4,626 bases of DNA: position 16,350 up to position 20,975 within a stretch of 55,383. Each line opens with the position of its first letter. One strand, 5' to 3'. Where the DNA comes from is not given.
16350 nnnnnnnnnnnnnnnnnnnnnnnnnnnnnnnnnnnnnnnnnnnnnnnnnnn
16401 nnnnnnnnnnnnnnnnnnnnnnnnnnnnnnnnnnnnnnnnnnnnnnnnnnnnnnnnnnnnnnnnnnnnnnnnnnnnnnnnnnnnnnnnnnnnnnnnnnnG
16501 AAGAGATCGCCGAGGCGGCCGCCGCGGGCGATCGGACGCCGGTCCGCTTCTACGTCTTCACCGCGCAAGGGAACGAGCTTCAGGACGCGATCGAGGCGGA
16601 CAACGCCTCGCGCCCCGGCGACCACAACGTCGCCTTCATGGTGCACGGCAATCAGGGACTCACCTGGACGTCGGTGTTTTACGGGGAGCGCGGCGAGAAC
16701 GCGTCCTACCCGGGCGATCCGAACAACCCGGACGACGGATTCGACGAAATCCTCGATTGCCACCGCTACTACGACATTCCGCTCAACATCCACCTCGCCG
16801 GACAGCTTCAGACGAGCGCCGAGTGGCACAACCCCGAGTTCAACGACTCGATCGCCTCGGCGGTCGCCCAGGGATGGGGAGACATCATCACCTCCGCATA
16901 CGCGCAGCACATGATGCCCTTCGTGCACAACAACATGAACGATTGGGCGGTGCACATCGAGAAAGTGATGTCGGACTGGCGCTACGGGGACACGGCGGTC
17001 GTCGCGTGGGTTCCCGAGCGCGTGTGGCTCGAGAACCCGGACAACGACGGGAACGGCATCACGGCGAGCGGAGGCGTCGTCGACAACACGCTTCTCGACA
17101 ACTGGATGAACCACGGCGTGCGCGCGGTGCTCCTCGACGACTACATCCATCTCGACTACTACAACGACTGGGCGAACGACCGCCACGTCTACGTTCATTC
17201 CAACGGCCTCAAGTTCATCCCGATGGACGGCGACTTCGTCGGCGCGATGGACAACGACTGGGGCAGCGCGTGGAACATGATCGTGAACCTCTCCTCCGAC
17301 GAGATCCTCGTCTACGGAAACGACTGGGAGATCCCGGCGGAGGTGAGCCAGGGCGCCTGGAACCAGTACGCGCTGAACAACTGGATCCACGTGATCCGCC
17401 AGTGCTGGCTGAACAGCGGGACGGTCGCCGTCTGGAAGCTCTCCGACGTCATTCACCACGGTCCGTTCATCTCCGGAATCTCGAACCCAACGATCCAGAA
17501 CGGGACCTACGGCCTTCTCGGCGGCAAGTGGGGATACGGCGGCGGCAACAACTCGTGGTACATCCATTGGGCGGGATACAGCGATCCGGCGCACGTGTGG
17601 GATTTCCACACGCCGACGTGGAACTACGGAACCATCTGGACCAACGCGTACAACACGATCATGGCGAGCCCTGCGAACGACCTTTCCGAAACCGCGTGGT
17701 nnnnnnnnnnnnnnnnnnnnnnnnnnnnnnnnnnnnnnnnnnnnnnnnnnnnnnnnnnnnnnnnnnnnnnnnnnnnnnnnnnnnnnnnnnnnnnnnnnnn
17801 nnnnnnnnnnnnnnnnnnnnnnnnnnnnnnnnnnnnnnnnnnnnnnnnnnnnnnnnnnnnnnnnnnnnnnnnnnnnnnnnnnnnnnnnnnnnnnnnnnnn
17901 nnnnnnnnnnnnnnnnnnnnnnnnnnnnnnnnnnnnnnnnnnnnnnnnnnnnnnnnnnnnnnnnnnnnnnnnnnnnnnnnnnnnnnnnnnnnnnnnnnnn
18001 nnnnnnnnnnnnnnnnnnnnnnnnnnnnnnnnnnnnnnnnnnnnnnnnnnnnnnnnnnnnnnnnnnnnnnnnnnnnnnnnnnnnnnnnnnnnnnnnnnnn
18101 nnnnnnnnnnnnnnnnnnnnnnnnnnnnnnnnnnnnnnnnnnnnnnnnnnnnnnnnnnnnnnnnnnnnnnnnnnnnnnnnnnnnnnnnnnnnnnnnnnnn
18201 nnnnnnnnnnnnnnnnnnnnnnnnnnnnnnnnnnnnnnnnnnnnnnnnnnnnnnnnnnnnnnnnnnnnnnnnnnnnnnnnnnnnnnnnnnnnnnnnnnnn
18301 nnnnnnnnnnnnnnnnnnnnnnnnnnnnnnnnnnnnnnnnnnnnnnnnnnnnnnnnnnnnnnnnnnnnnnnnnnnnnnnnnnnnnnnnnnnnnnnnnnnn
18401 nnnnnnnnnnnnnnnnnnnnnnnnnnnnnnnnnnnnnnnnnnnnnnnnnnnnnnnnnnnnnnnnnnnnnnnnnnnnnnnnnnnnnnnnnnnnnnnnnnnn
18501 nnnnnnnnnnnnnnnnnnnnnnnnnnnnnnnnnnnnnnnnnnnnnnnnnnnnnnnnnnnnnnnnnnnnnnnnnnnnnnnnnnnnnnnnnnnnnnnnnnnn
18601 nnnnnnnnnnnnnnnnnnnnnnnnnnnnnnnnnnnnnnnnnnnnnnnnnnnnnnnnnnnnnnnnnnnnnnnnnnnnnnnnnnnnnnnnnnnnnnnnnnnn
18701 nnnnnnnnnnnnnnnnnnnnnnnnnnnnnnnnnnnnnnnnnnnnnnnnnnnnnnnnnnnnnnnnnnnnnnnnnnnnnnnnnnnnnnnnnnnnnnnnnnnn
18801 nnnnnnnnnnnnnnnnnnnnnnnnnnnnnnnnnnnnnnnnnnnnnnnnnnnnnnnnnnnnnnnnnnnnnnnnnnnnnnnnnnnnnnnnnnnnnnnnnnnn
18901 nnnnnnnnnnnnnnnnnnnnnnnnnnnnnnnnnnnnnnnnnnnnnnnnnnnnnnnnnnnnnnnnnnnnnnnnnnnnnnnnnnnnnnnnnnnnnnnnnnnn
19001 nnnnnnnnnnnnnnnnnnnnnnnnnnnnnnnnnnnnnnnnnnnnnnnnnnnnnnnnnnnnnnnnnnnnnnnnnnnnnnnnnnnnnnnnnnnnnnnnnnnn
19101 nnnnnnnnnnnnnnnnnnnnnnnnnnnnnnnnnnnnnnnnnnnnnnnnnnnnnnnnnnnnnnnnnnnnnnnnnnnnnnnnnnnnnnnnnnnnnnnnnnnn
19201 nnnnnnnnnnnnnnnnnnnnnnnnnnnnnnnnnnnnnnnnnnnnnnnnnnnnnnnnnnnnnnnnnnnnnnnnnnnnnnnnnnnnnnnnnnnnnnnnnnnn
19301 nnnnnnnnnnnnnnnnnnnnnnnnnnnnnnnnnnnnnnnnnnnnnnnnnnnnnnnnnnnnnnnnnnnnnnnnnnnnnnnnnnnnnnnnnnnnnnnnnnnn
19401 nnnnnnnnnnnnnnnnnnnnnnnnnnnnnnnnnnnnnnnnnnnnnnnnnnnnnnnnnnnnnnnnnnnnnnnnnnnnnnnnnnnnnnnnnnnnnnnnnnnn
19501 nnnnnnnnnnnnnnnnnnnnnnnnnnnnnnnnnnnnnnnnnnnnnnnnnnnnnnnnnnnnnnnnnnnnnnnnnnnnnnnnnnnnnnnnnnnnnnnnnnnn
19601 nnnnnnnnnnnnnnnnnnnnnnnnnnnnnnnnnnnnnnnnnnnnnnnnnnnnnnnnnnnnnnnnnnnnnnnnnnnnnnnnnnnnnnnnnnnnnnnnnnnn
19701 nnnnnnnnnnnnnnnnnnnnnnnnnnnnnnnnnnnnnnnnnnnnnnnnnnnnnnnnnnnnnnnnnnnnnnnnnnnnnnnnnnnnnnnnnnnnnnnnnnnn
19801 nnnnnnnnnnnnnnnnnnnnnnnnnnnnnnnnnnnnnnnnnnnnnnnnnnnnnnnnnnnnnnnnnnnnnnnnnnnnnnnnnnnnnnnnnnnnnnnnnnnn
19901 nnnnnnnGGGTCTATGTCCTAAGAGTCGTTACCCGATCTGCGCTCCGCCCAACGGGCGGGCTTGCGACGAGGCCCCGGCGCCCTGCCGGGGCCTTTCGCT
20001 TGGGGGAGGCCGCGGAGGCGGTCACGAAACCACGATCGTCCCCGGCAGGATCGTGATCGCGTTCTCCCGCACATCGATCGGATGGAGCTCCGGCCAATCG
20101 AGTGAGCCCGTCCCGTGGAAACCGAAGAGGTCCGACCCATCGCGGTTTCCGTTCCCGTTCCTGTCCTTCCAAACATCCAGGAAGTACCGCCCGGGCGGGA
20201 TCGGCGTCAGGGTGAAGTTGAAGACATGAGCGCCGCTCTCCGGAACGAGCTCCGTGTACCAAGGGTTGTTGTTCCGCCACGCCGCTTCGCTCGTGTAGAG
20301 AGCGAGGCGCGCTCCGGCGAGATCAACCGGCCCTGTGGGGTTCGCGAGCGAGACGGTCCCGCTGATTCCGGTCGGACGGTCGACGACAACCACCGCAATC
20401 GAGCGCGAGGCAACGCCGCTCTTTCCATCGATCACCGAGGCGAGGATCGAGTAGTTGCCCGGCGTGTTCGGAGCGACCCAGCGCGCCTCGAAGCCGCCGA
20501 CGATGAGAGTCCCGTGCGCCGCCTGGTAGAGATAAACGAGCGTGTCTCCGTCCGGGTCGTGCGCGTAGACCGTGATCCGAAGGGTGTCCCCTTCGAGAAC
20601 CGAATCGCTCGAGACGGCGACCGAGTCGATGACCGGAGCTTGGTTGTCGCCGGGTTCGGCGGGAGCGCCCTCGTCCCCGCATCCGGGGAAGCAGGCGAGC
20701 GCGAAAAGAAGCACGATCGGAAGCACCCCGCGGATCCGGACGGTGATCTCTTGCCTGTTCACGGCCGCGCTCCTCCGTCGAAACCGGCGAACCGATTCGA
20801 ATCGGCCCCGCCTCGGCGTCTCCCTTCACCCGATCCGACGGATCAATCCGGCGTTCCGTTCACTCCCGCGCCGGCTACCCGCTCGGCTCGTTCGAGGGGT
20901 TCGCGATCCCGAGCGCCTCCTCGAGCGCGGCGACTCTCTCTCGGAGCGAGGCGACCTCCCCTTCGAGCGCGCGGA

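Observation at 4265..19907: Sus-independent cell-surface alpha-glucan capture locus organised around seven CBM48 modules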

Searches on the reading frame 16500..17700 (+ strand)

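Call 73: search_solved_structures(query=window:16500-17700:+, max_evalue=1, show_alignments=1)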
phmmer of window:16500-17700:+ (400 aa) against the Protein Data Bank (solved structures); distinct sequences matched with E-value up to 1: 1.
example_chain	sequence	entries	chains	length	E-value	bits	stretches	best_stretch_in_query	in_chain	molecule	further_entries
1k1w_A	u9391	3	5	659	0.01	17.9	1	82-177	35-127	4-ALPHA-GLUCANOTRANSFERASE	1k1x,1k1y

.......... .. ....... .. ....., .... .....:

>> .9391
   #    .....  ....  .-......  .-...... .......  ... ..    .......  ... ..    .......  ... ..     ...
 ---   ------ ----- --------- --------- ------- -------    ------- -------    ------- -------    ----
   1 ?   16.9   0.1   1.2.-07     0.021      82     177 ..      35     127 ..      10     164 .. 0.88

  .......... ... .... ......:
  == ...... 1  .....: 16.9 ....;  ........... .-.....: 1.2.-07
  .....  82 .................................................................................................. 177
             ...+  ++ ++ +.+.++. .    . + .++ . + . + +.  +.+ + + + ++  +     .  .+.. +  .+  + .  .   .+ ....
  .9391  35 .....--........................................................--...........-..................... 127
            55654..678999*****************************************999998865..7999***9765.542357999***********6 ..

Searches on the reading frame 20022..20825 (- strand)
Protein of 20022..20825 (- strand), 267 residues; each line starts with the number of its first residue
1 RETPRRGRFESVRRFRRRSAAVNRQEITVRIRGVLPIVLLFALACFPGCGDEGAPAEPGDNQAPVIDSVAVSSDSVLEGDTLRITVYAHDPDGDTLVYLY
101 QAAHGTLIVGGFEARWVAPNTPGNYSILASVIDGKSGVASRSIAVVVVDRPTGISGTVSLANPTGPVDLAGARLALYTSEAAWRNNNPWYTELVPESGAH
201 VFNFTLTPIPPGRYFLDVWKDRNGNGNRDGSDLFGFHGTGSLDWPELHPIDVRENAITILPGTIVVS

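Call 8: search_protein_families(library=pfam, proteins=[window:20022-20825:-], max_evalue=0.001)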
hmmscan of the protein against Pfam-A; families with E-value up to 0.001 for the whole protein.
window:20022-20825:- (267 aa): 2 families
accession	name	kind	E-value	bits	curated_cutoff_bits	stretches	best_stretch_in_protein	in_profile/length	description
PF17963.7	Big_9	-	2.4e-06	28.8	23.6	1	61-145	1-88/89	Bacterial Ig domain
PF09912.14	DUF2141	-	0.00094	19.5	24.4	0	173-229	14-71/112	Uncharacterized protein conserved in bacteria (DUF2141)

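Call 74: search_protein_families(library=ncbifam, proteins=[window:20022-20762:-], max_evalue=0.001)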
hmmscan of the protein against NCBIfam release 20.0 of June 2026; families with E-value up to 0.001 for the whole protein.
window:20022-20762:- (246 aa): 1 family
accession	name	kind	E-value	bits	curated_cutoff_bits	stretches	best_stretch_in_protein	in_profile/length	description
NF038111.1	rhom_dep_M36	equivalog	5.6e-05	20.7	1700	1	37-87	1181-1230/1315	rhombosortase-dependent M36 family metallopeptidase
